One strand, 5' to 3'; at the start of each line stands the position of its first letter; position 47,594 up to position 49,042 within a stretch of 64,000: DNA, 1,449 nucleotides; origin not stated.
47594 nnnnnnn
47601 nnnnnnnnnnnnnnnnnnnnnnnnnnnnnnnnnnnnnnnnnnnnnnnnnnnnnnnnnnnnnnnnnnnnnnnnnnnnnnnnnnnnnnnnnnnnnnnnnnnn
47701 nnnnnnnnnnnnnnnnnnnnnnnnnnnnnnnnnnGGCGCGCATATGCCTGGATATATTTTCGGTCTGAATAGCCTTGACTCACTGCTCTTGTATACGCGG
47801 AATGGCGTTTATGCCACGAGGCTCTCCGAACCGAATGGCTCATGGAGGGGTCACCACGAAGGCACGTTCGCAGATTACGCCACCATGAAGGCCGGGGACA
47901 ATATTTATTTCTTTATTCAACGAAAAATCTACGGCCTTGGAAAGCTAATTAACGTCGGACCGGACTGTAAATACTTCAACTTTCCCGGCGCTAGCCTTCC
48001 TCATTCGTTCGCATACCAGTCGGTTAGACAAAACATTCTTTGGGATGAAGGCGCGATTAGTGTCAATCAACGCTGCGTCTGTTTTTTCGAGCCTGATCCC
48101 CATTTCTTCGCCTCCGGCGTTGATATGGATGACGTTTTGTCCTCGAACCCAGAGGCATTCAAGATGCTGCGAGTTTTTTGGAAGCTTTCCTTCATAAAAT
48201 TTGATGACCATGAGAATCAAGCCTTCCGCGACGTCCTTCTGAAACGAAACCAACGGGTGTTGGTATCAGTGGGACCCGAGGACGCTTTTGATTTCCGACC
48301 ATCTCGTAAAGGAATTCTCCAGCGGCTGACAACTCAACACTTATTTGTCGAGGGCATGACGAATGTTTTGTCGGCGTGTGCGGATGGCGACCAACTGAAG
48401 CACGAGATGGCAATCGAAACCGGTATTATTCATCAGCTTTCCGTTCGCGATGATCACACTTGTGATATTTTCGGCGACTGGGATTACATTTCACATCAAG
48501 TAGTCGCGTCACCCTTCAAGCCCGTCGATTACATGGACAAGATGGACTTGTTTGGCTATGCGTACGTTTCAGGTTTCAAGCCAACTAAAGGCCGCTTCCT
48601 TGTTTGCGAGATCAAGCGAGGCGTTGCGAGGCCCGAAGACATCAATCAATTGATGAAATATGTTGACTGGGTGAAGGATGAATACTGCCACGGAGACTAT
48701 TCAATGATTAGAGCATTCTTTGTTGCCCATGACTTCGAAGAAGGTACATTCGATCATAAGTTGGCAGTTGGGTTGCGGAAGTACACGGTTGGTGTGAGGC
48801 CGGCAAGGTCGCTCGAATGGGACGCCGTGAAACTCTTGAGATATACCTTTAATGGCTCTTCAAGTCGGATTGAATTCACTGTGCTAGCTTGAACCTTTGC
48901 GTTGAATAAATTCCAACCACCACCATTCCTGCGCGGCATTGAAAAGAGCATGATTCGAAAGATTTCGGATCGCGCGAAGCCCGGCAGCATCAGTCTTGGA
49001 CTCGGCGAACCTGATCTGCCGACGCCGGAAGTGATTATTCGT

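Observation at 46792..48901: Methylase + nuclease cassette wedged into an otherwise contiguous DAP/lysine operon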

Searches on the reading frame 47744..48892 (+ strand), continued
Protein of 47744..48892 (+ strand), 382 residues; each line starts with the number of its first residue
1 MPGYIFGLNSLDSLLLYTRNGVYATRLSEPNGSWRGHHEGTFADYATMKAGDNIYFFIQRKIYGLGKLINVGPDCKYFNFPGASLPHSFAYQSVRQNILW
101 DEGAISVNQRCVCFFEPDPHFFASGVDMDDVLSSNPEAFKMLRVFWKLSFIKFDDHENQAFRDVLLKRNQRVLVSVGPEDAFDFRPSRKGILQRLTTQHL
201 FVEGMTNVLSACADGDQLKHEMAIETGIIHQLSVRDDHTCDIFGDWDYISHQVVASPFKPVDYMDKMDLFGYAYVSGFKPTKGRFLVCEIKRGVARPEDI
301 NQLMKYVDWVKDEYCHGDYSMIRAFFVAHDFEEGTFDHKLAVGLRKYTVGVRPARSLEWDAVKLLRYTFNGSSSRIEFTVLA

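Call 42: get_annotated_region(hit=H2, flank=5000)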
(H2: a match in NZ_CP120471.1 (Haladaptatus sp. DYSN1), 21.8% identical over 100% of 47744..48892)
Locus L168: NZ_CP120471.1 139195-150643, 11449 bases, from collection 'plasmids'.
description: Haladaptatus sp. DYSN1 plasmid unnamed1, complete sequence
organism: Haladaptatus sp. DYSN1 (NCBI taxid 3032580)
taxonomy: Archaea; Euryarchaeota; Halobacteria; Halobacteriales; Haladaptataceae; Haladaptatus; Haladaptatus sp. DYSN1
host: -; source: cell culture,sediment; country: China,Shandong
typing (MOB-suite, as given by PLSDB): non-mobilizable; mating-pair formation MPF_T
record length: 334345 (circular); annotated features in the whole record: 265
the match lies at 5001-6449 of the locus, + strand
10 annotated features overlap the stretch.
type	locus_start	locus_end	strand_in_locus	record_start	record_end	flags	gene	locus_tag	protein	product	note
CDS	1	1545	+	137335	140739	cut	-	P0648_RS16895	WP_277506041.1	DEAD/DEAH box helicase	-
CDS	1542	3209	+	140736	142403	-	-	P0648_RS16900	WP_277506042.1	DUF1998 domain-containing protein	-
CDS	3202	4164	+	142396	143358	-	-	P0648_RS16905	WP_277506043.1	phospholipase D-like domain-containing protein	-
CDS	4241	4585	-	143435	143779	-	-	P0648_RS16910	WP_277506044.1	hypothetical protein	-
CDS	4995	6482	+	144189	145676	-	-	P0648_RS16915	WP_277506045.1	hypothetical protein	-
CDS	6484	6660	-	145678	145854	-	-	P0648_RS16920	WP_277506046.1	hypothetical protein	-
CDS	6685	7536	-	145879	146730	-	-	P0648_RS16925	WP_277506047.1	MutH/Sau3AI family endonuclease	-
CDS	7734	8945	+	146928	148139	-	dcm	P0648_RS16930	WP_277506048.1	DNA (cytosine-5-)-methyltransferase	GO:0006304 - DNA modification [Evidence IEA]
CDS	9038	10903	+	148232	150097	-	-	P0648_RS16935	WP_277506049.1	DNA cytosine methyltransferase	GO:0006304 - DNA modification [Evidence IEA]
CDS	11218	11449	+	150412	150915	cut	-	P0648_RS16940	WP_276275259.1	hypothetical protein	-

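Call 50: search_protein_families(library=phrogs, proteins=[window:47744-48889:+], max_evalue=0.1)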
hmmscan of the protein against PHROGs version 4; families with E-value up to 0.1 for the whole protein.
window:47744-48889:+ (382 aa): 0 families

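Call 57: fold_search(model_id=the predicted structure, library=viral)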
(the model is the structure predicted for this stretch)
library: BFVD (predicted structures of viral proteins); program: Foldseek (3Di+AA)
matches with E <= 10: 341; with E <= 0.001: 3
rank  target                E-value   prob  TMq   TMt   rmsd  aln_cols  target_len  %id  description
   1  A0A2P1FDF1            3.6e-06  1.00  0.28  0.60   5.9       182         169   12  (no name in the UniProt tables at hand)
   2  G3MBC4                1.2e-04  1.00  0.22  0.28  13.1       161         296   12  Gp54 [Bacillus phage G]
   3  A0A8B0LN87            3.2e-04  1.00  0.25  0.57   5.2       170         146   12  Uncharacterized protein [uncultured archaeal virus]
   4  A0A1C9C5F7            6.9e-03  0.97  0.19  0.20  12.0       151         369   12  C2H2-type domain-containing protein [Heterosigma akashiwo virus 01]
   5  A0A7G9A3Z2            6.9e-03  0.90  0.23  0.27  14.3       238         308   11  Uncharacterized protein [Bacteriophage sp.]
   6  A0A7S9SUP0            7.4e-03  0.99  0.19  0.43   5.7       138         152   14  Uncharacterized protein [Virus NIOZ-UU159]
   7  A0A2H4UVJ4            1.1e-02  0.99  0.25  0.30   6.5       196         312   11  EVE domain-containing protein [Bodo saltans virus]
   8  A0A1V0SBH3            1.1e-02  0.75  0.20  0.22  13.0       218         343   10  DUF2726 domain-containing protein [Catovirus CTV1]
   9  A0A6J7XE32            1.9e-02  0.90  0.19  0.27   7.8       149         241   15  Uncharacterized protein [uncultured Caudovirales phage]
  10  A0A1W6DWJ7            2.0e-02  0.85  0.17  0.19   6.1       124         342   13  (no name in the UniProt tables at hand)
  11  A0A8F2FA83            2.1e-02  0.87  0.17  0.13   5.8       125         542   13  Putative intein containing helicase [Salmonella phage fmb-p1]
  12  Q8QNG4                2.1e-02  0.82  0.20  0.16  10.5       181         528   12  EsV-1-115 [Ectocarpus siliculosus virus 1 (isolate New Zealand/Kaikoura/1988)]
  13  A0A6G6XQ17            2.3e-02  0.30  0.20  0.26  19.8       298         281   10  (no name in the UniProt tables at hand)
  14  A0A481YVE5            2.7e-02  0.85  0.17  0.30   6.0       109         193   12  Uncharacterized protein [Marseillevirus LCMAC102]
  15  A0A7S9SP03            3.4e-02  0.63  0.18  0.16   7.6       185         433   12  PD-(D/E)XK nuclease superfamily protein [Serratia phage Tsm2]
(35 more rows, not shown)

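Call 71: find_encoding_contigs(protein=P0002, flank=5000, max_places=2)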
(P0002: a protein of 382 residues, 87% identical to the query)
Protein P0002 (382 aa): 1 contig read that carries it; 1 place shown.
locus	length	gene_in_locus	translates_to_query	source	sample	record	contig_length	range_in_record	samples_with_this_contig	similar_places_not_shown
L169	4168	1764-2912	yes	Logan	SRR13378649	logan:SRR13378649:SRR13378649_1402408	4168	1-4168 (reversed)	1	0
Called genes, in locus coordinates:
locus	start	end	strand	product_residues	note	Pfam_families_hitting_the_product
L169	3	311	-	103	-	?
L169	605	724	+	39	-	PF01954:AF2212-like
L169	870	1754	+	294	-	PF02086:MethyltransfD12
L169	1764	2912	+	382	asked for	-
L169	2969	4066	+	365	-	PF00155:Aminotran_1_2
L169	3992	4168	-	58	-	?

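Call 72: find_encoding_contigs(protein=P0001, flank=3000, max_places=2)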
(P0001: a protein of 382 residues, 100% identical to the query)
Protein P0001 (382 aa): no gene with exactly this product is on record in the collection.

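Call 75: find_homologous_proteins(query=L167:5001-6173:+, max_evalue=1e-20)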
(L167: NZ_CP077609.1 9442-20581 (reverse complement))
Query L167:5001-6173:+ (390 aa): 1286 proteins with E <= 1e-20 among 3509 candidates; the best 120 are listed.
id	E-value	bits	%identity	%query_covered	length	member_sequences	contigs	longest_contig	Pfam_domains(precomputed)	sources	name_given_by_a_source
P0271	2.2e-265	898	100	100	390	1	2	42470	-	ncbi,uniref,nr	ncbi:hypothetical protein [Clostridium tagluense]|uniref:hypothetical protein n=1 Tax=Clostridium ta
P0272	1.1e-158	546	62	98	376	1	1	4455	PF01939.22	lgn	-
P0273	7.3e-155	534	63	98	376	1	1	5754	-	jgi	jgi:hypothetical protein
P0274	1.5e-153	529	62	98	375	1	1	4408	-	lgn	-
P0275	1.7e-151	523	62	98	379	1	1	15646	-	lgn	-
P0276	2.3e-151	522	62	98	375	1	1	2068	-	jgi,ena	-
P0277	2.0e-150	519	61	98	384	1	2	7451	-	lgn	-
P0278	6.9e-150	517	59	98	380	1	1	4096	-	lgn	-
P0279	1.0e-149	517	60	98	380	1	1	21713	-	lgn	-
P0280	7.9e-149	514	58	98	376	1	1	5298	-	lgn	-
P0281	6.0e-148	511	59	98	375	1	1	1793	PF01939.22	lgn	-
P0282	9.6e-148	510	60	98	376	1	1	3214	-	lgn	-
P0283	3.5e-147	508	60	98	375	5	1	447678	-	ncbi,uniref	ncbi:hypothetical protein ACIQ4Z_08345 [Peribacillus asahii]|uniref:hypothetical protein n=1 Tax=Per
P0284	2.5e-146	506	60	98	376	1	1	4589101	-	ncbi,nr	ncbi:hypothetical protein K7H06_02795 [Crassaminicella profunda]|nr:hypothetical protein K7H06_02795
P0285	4.3e-146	505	57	98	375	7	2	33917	PF01939.22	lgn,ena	-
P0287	1.7e-145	503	59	98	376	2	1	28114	PF01939.22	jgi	jgi:hypothetical protein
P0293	2.3e-144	499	59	98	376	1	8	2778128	-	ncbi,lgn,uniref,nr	ncbi:Uncharacterised protein [Clostridium tetani]|uniref:hypothetical protein n=3 Tax=Clostridium te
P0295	4.6e-144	498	58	98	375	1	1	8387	PF01939.22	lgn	-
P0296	9.9e-144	497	60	98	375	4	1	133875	PF01939.22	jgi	jgi:hypothetical protein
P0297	1.0e-143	497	57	98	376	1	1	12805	PF01939.22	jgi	jgi:hypothetical protein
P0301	1.1e-142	494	58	98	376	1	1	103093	PF01939.22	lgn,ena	-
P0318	8.5e-141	487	56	98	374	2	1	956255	PF01939.22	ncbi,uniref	ncbi:hypothetical protein [Bacillus cytotoxicus]|uniref:hypothetical protein n=1 Tax=Bacillus cytoto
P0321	1.3e-140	487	58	98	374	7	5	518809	PF01939.22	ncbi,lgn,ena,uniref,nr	ncbi:endonuclease NucS domain-containing protein [Clostridium sporogenes]|uniref:endonuclease NucS d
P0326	5.6e-140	485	59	98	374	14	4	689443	PF01939.22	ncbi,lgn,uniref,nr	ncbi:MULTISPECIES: hypothetical protein [unclassified Clostridium]|uniref:hypothetical protein n=1 T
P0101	1.4e-138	480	57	97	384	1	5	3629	PF01939.22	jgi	jgi:hypothetical protein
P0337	8.8e-138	477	56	98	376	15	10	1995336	-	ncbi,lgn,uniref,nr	ncbi:TPA: DUF91 domain-containing protein [Bacillus wiedmannii]|uniref:endonuclease NucS domain-cont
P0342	2.8e-137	476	58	98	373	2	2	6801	PF01939.22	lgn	-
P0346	5.2e-137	475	56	98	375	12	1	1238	PF01939.22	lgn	-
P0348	1.2e-136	474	55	98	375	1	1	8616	PF01939.22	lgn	-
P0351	2.1e-136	473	56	98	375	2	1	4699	PF01939.22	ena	-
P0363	7.5e-135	468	58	97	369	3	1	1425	PF01939.22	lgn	-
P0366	1.3e-134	467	56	97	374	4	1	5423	PF01939.22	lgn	-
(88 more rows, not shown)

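Call 76: find_encoding_contigs(protein=P0337, flank=6000, max_places=2)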
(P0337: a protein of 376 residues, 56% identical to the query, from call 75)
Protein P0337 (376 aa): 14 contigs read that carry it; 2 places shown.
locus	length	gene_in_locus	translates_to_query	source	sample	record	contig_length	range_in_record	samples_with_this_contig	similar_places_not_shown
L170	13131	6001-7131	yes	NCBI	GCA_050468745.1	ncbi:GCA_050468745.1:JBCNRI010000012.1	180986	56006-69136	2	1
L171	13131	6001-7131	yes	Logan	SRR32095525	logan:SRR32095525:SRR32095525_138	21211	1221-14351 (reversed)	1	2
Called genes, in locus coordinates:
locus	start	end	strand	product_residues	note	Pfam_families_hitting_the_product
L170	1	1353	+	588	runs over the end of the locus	PF08378:NERD (weak), PF01443:Viral_helicase1 (faint), PF00580:UvrD-helicase, PF13245:AAA_19, PF13361:UvrD_C (weak), PF13538:UvrD_C_2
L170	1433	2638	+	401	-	PF02342:TerD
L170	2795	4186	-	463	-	PF02976:MutH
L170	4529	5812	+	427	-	PF00145:DNA_methylase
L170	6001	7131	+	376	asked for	-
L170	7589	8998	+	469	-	PF00078:RVT_1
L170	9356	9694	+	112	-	PF09685:MamF_MmsF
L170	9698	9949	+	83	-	-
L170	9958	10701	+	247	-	PF00376:MerR, PF13411:MerR_1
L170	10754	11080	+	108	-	-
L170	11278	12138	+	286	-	PF07261:DnaB_2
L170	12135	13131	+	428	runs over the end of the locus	PF00772:DnaB, PF20307:divDNAB (weak), PF03796:DnaB_C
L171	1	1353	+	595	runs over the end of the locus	PF08378:NERD (weak), PF01443:Viral_helicase1 (faint), PF00580:UvrD-helicase, PF13245:AAA_19, PF13361:UvrD_C (weak), PF13538:UvrD_C_2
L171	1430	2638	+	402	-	PF02342:TerD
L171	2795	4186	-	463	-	PF02976:MutH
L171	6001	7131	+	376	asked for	-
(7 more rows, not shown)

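Call 77: find_encoding_contigs(protein=P0293, flank=6000, max_places=2)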
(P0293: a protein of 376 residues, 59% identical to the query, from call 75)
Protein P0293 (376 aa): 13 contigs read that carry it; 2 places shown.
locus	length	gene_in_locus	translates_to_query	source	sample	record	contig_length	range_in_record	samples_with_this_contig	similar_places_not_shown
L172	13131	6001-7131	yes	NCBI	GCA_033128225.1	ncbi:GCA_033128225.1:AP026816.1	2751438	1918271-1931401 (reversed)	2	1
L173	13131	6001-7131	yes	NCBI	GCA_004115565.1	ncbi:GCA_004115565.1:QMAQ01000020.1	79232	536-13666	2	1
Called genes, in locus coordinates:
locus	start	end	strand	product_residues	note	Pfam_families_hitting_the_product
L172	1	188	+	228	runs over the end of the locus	PF01510:Amidase_2, PF01471:PG_binding_1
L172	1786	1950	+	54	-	-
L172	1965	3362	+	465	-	PF08239:SH3_3 (weak)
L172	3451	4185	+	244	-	PF01844:HNH, PF14279:HNH_5 (faint)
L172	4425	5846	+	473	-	PF02976:MutH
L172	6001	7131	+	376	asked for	-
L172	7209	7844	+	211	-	-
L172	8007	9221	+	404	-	PF00145:DNA_methylase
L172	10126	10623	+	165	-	PF13302:Acetyltransf_3 (weak), PF00583:Acetyltransf_1, PF13673:Acetyltransf_10 (weak), PF13508:Acetyltransf_7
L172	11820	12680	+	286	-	PF14261:DUF4351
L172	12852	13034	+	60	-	-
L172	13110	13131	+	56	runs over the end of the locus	-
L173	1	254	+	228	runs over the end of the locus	PF01510:Amidase_2, PF01471:PG_binding_1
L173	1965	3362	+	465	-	PF08239:SH3_3 (weak)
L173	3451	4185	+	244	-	PF01844:HNH, PF14279:HNH_5 (faint)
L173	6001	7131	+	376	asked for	-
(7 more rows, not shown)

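Call 87: search_protein_families(library=pfam, proteins=[P0337, P0293, P0271, L168:4995-6482:+], max_evalue=1)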
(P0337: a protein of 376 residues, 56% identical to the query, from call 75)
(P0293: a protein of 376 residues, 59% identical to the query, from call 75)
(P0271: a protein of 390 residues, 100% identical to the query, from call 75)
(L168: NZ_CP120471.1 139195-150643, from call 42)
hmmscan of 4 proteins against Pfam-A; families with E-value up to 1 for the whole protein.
P0337 (376 aa): 1 family
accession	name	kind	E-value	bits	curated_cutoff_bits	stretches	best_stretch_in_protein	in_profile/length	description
PF01939.22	NucS_C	-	2.8e-05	24.5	24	1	247-310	14-76/124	Endonuclease NucS C-terminal domain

P0293 (376 aa): 1 family
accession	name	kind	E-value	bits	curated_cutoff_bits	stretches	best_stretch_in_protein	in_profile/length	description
PF01939.22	NucS_C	-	0.0011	19.4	24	1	247-309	14-75/124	Endonuclease NucS C-terminal domain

P0271 (390 aa): 1 family
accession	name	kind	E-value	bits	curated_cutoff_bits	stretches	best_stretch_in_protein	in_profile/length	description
PF01939.22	NucS_C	-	0.0011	19.3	24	1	274-318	32-76/124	Endonuclease NucS C-terminal domain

L168:4995-6482:+ (495 aa): 0 families

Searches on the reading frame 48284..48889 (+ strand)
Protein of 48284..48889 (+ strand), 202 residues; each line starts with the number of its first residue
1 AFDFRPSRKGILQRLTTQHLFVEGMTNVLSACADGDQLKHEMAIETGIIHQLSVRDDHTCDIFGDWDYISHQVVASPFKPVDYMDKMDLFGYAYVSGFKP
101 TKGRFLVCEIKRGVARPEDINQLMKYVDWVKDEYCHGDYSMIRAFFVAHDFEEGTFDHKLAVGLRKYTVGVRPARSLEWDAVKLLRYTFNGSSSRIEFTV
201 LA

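Call 49: search_protein_families(library=pfam, proteins=[window:48284-48889:+], max_evalue=10)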
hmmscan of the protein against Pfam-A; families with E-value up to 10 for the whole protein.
window:48284-48889:+ (202 aa): 1 family
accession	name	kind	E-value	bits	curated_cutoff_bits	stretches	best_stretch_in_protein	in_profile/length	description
PF01939.22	NucS_C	-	0.014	15.8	24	1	101-152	41-89/124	Endonuclease NucS C-terminal domain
